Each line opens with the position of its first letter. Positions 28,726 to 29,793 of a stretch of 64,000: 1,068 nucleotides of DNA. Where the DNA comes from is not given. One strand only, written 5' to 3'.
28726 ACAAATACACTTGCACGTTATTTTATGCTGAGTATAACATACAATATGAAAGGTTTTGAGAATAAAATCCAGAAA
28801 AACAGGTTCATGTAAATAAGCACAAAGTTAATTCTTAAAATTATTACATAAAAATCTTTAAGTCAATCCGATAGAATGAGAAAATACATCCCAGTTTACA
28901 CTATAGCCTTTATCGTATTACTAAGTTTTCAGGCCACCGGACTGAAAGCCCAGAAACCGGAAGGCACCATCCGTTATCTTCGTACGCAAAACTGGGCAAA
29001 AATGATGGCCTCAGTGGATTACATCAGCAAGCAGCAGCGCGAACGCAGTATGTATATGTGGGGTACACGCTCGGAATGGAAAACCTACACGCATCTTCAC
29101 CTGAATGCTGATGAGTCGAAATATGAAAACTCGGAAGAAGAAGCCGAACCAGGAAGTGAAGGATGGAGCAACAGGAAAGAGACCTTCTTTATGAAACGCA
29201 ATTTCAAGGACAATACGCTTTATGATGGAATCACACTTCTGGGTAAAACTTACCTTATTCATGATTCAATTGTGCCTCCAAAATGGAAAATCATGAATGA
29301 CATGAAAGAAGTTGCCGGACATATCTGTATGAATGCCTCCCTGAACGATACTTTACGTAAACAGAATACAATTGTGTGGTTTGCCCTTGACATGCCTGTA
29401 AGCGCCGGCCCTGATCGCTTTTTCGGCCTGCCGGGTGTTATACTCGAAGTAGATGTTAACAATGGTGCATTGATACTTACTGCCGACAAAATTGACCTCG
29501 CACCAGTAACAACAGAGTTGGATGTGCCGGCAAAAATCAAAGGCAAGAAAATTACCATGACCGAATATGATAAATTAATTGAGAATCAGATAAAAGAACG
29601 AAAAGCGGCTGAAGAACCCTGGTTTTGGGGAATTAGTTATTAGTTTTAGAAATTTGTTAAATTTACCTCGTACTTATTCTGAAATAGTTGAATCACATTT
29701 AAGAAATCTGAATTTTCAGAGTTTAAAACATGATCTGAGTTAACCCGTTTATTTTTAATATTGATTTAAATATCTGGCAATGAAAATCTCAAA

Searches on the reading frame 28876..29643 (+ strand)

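Call 9: search_protein_families(library=pfam, proteins=[window:28876-29643:+])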
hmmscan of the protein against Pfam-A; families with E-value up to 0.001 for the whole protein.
window:28876-29643:+ (255 aa): 2 families
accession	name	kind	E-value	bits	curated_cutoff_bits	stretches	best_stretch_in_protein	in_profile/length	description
PF09697.16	Porph_ging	-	1e-09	39.3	25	1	162-191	52-81/81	Protein of unknown function (Porph_ging)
PF22252.2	PNGase_F-II_N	-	0.00074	19.6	27.6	0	134-210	77-150/173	N-glycanase peptide, N-terminal domain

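Call 39: search_protein_families(library=ncbifam, proteins=[window:28876-29643:+])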
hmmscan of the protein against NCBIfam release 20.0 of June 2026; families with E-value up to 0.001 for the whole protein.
window:28876-29643:+ (255 aa): 1 family
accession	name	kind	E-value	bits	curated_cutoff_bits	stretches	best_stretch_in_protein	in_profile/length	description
TIGR01200.1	GLPGLI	subfamily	1.8e-35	122.8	50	1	11-237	5-227/229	GLPGLI family protein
